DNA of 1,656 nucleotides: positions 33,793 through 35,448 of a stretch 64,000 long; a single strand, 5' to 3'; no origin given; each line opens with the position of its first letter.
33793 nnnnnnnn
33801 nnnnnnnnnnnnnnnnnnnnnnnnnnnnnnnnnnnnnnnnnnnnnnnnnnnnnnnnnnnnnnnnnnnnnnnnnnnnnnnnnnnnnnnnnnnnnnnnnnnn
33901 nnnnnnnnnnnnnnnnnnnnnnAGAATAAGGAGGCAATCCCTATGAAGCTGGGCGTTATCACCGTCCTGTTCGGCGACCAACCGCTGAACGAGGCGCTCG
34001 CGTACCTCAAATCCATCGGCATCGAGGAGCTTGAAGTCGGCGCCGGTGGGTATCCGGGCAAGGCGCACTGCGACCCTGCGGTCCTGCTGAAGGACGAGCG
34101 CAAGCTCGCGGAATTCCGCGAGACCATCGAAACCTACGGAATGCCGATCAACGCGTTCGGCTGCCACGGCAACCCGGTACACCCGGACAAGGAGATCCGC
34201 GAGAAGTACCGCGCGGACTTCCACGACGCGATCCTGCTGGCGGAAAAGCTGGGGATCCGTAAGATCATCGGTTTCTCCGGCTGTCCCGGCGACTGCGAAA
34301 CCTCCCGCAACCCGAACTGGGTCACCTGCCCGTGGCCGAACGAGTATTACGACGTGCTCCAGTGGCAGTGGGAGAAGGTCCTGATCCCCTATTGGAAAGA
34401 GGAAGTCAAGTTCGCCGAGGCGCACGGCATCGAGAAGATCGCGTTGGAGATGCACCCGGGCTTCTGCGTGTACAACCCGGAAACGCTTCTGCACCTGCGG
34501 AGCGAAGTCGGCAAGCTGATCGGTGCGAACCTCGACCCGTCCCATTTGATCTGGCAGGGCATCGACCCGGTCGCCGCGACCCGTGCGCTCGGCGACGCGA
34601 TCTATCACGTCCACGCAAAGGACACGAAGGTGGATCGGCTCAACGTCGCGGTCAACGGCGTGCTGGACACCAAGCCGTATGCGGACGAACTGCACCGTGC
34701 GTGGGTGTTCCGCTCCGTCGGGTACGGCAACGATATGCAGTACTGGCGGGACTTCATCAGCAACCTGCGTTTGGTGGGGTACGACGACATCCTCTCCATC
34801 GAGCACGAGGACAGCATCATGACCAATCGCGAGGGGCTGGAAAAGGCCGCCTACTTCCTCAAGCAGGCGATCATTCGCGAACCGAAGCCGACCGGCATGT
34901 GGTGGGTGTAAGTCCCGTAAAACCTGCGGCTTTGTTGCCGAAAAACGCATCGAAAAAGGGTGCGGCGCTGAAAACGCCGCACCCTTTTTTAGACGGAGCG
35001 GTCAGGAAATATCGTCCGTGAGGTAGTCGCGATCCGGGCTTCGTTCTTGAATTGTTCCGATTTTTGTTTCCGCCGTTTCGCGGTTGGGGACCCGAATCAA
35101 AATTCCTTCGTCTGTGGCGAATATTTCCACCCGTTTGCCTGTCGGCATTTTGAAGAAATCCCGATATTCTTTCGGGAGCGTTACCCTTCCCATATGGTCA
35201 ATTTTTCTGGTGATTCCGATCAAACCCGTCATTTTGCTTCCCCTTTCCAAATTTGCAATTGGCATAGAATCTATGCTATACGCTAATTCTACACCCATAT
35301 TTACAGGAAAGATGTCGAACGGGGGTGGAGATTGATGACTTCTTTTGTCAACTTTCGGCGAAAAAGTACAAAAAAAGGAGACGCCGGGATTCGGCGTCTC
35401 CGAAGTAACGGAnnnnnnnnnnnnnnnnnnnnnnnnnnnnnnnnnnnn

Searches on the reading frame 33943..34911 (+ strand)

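Call 8: search_protein_families(library=pfam, proteins=[window:33943-34911:+], max_evalue=0.01)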
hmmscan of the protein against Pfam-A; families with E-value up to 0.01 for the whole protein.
window:33943-34911:+ (322 aa): 1 family
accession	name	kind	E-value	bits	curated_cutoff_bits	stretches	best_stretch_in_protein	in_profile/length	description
PF01261.30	AP_endonuc_2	-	8.6e-32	111.2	31.1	1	22-308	4-248/249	Xylose isomerase-like TIM barrel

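Call 9: search_protein_families(library=ncbifam, proteins=[window:33943-34911:+], max_evalue=0.01)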
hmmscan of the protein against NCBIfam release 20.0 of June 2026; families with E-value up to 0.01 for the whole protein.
window:33943-34911:+ (322 aa): 1 family
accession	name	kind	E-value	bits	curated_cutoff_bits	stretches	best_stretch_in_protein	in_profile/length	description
TIGR04379.1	myo_inos_iolE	equivalog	1.6e-05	24.6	290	1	153-234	137-218/290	myo-inosose-2 dehydratase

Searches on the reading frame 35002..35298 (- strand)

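Call 36: search_protein_families(library=pfam, proteins=[window:35002-35298:-], max_evalue=0.001)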
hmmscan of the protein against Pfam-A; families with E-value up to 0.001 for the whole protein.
window:35002-35298:- (98 aa): 1 family
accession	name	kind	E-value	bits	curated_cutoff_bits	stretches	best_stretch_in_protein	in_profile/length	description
PF04014.23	MazE_antitoxin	-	0.00053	20.3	24.7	0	31-70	2-42/48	Antidote-toxin recognition MazE, bacterial antitoxin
